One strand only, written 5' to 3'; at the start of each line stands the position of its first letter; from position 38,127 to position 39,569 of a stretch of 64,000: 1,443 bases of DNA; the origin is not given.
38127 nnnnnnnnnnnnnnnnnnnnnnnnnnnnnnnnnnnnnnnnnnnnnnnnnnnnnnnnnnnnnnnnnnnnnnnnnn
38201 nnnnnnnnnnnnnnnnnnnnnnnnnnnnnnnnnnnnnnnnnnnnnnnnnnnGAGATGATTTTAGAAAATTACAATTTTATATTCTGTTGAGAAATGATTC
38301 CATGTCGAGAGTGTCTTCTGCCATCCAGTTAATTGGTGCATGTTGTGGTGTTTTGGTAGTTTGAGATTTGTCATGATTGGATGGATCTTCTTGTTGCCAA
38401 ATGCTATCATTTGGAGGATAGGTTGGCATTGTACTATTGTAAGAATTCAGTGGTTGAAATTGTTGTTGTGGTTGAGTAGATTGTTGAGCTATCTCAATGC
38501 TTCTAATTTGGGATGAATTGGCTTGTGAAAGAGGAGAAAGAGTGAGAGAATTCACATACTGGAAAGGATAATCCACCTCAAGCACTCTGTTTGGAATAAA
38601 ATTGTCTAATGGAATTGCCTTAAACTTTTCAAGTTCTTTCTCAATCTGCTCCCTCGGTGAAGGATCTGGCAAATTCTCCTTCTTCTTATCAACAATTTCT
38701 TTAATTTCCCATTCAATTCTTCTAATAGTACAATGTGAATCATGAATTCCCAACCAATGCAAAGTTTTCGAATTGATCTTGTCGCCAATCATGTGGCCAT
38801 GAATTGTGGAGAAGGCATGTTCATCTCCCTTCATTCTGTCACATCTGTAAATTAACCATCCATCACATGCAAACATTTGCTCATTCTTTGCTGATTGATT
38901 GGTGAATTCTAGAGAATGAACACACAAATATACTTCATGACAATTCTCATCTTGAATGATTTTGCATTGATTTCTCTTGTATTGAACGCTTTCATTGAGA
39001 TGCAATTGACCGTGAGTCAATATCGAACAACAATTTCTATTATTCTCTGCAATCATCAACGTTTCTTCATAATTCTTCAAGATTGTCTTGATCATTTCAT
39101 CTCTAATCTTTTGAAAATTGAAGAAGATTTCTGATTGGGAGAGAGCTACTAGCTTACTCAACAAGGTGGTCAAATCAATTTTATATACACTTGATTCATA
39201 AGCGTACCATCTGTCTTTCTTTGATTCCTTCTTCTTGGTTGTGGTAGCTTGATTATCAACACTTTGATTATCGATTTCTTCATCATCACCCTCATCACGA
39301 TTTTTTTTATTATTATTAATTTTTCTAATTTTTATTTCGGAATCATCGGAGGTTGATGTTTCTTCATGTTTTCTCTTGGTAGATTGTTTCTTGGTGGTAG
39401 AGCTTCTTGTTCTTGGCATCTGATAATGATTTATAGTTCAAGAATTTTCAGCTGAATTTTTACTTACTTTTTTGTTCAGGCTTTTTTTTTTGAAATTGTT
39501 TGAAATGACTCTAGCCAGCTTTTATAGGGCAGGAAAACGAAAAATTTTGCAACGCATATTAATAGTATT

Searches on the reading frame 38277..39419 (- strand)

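Call 5: search_protein_families(library=pfam, proteins=[window:38277-39419:-], max_evalue=1)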
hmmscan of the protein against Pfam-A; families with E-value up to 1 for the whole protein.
window:38277-39419:- (380 aa): 2 families
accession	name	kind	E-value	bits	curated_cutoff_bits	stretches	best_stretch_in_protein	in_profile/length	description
PF22095.1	BT_3535-like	-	0.018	15.5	27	1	72-167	23-122/182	BT_3535-like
PF19506.4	DUF6040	-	0.56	10.1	23.4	1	10-126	5-123/233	Family of unknown function (DUF6040)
